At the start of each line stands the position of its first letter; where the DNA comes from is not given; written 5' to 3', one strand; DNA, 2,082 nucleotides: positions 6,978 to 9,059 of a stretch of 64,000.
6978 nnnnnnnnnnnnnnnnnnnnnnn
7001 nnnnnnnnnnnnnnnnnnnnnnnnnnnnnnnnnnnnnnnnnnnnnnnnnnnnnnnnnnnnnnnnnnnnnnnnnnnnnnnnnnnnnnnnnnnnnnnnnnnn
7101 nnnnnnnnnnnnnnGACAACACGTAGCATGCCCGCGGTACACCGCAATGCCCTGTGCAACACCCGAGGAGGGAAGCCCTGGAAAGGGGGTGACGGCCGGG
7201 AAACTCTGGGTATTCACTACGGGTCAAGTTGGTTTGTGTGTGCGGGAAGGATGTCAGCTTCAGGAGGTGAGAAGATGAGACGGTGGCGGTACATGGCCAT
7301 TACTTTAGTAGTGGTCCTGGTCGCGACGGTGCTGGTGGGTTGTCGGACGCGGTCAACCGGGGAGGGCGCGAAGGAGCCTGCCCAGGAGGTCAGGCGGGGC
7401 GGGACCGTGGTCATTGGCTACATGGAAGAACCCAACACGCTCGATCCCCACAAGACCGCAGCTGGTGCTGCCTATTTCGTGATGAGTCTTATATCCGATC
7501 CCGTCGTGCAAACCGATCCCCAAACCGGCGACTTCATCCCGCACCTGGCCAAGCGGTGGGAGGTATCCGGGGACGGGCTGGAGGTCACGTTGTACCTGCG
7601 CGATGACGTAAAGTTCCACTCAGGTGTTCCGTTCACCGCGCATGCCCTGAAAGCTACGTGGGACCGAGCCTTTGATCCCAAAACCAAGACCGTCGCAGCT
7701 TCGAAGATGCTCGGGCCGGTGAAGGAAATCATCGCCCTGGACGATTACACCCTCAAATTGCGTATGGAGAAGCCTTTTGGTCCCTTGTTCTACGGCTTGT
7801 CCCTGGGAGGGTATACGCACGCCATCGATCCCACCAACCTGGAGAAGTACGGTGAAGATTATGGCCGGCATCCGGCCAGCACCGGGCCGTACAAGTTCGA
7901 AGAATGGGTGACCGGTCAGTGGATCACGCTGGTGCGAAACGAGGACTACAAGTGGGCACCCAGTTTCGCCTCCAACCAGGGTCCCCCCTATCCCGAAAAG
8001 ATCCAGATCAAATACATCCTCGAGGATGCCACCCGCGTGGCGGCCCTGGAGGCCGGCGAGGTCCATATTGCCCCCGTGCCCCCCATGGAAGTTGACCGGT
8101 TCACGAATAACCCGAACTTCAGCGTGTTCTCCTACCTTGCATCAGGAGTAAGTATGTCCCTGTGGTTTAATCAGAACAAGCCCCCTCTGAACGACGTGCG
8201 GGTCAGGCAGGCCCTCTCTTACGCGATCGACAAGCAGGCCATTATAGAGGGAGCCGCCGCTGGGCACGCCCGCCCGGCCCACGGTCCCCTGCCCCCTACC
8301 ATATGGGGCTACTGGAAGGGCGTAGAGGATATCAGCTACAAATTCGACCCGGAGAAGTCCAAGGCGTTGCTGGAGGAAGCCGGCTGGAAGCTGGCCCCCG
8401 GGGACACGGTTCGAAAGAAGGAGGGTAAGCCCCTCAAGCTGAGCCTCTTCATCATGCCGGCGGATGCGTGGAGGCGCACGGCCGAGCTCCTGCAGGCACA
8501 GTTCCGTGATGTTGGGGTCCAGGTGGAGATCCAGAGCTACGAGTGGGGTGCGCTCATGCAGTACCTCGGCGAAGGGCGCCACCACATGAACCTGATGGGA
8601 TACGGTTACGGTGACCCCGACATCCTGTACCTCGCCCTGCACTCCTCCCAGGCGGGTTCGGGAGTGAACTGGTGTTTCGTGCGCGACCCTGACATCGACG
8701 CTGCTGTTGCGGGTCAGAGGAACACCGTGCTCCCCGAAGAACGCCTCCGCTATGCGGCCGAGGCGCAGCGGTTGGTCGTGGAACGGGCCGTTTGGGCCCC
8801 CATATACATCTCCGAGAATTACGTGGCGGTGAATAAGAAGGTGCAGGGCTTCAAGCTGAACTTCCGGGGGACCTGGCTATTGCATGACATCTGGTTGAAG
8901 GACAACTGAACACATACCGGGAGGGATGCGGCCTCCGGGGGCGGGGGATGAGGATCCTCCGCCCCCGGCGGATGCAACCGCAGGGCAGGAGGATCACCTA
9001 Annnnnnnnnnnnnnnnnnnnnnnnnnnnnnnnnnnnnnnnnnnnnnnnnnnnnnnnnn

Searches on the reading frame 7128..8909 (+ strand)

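Call 38: search_protein_families(library=pfam, proteins=[window:7128-8909:+], max_evalue=0.00001)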
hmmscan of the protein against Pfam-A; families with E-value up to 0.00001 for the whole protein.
window:7128-8909:+ (593 aa): 1 family
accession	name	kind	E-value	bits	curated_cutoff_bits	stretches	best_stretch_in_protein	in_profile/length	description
PF00496.27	SBP_bac_5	-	3.7e-96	322.9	32.4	1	136-499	2-355/368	Bacterial extracellular solute-binding proteins, family 5 Middle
